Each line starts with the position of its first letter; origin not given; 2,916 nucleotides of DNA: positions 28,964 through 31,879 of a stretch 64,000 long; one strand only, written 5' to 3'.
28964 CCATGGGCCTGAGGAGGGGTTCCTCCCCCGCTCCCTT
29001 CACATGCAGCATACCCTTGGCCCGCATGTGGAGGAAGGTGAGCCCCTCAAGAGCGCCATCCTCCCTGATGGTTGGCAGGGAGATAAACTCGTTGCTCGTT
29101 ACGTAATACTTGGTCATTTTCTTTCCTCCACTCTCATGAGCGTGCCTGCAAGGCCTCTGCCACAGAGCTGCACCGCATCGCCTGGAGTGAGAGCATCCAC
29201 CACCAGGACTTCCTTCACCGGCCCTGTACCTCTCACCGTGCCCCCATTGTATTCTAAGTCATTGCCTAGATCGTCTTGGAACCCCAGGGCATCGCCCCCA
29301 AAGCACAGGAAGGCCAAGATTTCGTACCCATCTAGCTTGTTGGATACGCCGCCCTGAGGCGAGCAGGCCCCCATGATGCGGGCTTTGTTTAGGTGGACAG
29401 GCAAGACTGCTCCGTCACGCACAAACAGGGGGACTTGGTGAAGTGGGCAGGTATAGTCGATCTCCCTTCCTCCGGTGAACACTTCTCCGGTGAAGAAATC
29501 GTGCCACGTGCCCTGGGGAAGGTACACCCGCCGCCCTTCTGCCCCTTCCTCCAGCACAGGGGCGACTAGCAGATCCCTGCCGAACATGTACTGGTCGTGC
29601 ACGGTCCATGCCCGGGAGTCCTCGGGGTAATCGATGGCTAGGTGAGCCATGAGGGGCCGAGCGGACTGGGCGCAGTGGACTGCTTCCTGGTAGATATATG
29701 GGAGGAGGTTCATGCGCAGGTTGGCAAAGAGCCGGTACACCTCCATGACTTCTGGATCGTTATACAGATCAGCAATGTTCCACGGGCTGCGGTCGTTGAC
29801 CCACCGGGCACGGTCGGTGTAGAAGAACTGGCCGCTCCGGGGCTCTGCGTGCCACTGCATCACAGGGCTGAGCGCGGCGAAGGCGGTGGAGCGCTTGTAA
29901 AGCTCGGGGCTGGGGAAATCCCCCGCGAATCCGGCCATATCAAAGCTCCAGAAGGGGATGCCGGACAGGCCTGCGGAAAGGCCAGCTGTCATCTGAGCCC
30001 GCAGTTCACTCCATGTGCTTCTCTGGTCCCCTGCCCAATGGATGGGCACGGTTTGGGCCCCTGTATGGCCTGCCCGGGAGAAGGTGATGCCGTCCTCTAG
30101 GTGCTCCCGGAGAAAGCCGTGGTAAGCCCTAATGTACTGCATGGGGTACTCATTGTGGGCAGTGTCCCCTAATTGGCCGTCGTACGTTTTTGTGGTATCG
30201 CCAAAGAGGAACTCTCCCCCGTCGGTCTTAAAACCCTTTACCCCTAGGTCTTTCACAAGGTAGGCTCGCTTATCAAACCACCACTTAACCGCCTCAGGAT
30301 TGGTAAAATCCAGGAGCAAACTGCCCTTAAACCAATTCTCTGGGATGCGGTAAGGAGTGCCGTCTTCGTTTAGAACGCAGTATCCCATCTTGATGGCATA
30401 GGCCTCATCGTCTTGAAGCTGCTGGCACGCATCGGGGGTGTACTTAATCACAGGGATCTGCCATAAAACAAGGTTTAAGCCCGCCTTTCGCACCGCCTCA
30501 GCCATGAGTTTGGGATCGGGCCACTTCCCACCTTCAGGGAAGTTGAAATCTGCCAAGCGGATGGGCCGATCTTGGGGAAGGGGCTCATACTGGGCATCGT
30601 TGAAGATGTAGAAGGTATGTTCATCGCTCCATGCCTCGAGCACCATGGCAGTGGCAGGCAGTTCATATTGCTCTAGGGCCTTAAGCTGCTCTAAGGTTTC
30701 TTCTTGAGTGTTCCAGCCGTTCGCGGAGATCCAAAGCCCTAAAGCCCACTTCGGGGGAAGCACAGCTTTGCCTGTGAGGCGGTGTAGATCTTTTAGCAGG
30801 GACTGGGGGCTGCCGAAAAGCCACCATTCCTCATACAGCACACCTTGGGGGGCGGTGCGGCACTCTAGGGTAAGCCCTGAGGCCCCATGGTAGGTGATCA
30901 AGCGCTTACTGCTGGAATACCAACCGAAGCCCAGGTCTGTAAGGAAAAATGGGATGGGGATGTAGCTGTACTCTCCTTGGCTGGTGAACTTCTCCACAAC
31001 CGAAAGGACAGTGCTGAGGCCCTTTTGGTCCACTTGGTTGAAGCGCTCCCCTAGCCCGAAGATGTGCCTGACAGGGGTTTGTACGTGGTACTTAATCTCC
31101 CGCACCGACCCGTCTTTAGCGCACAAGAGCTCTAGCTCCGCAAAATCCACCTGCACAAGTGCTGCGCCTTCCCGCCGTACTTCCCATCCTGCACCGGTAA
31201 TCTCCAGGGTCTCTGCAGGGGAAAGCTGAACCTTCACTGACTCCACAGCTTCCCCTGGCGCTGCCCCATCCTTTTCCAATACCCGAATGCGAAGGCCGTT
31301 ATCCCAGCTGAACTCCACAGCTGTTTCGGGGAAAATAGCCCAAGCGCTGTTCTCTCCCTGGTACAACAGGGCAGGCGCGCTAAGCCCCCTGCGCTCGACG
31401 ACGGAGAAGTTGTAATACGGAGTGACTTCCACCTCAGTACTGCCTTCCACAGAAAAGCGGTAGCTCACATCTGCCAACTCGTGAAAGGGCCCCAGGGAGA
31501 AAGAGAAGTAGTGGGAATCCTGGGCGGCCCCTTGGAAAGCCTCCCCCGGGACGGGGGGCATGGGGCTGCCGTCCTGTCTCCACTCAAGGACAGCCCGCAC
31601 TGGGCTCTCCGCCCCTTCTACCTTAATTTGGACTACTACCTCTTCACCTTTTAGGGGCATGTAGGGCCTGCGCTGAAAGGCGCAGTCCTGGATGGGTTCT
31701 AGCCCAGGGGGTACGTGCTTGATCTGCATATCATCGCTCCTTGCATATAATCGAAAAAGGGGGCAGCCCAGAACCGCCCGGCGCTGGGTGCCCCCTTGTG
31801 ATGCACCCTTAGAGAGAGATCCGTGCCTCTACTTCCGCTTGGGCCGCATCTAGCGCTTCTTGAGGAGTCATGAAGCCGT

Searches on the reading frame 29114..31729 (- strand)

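Call 34: search_protein_families(library=pfam, proteins=[window:29114-31729:-], max_evalue=0.001)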
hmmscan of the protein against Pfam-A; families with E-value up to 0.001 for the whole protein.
window:29114-31729:- (871 aa): 4 families
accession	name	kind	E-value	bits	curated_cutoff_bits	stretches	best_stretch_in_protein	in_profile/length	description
PF01055.32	Glyco_hydro_31_2nd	-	1.3e-60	205.9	23.5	1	323-681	2-327/328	Glycosyl hydrolases family 31 TIM-barrel domain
PF21365.3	Glyco_hydro_31_3rd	-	1.9e-28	99.2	24.4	1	691-776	2-87/87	Glycosyl hydrolase family 31 C-terminal domain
PF22681.2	Lmo2446-like_N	-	0.00019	22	29.7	1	5-63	2-61/72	Lmo2446-like, N-terminal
PF13802.12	Gal_mutarotas_2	-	0.00067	20.4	27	0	215-266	111-166/184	Glycosyl hydrolase 31 N-terminal galactose mutarotase-like domain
